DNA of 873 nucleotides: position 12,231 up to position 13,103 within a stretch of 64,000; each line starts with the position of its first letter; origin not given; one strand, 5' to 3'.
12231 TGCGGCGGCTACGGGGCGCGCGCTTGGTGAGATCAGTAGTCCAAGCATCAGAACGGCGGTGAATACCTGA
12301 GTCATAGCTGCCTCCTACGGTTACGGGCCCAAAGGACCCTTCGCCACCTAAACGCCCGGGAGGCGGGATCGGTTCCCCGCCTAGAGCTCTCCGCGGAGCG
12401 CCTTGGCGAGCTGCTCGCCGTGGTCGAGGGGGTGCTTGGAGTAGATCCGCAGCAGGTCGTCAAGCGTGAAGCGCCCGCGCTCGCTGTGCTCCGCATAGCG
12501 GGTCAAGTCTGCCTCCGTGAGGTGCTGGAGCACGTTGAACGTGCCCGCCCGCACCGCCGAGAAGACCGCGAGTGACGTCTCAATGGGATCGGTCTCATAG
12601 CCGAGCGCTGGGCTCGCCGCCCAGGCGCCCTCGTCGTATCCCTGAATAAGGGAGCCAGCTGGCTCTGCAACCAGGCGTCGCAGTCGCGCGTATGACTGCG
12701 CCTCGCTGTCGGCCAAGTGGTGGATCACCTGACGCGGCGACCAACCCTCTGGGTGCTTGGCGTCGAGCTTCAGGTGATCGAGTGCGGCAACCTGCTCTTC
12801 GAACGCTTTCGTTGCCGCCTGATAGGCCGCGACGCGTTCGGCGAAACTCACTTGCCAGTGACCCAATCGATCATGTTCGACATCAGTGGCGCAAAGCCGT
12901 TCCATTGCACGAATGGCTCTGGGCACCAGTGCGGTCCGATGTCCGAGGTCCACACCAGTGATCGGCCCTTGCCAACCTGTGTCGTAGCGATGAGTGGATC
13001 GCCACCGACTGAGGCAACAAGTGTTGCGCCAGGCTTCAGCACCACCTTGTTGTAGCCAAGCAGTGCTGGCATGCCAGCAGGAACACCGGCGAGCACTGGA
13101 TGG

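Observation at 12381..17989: Six-gene operon with three tandem phosphotriesterase-family paralogs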

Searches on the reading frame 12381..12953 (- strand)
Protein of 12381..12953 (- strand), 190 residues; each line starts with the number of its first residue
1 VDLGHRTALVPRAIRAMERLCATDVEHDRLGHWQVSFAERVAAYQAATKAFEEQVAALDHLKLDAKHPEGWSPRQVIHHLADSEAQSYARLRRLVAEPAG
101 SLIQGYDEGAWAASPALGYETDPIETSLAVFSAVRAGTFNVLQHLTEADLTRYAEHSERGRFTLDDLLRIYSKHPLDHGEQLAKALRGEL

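Call 3: search_protein_families(library=pfam, proteins=[window:12381-12953:-], max_evalue=0.01)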
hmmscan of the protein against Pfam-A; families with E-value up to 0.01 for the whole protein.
window:12381-12953:- (190 aa): 1 family
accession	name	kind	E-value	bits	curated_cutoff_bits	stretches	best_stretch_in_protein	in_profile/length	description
PF12867.12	DinB_2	-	7.8e-16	59.1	24.8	1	44-182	2-128/128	DinB superfamily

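Call 4: search_protein_families(library=ncbifam, proteins=[window:12381-12953:-], max_evalue=0.01)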
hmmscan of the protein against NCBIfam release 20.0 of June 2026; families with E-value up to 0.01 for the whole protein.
window:12381-12953:- (190 aa): 1 family
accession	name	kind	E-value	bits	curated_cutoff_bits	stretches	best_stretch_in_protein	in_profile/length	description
NF009807.1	PRK13291.1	equivalog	2.5e-23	82.7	160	1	38-185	20-166/172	YfiT family bacillithiol transferase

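Call 43: search_solved_structures(query=window:12381-12851:-, max_evalue=0.01, show_alignments=1)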
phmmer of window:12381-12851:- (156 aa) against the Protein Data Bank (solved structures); distinct sequences matched with E-value up to 0.01: 2.
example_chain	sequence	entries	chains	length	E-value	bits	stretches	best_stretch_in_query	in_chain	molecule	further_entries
1rxq_A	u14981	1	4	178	6.4e-11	45.9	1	18-146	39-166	yfiT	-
2rd9_A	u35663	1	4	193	0.008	19.6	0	35-152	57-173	BH0186 protein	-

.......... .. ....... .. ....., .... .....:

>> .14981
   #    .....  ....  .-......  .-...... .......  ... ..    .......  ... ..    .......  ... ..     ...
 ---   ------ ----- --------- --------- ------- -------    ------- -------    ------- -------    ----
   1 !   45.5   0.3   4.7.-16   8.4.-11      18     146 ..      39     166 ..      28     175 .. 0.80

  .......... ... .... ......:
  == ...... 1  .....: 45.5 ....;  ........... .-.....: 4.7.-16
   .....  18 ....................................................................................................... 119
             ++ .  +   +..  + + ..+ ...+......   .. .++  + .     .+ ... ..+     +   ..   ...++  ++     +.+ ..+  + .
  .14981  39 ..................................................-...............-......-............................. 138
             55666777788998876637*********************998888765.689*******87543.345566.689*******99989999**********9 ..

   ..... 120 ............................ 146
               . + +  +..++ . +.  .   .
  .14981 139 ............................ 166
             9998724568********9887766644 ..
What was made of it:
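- The DinB protein matches the YfiT bacillithiol-transferase model (call 4) and PDB 1rxq (call 43).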
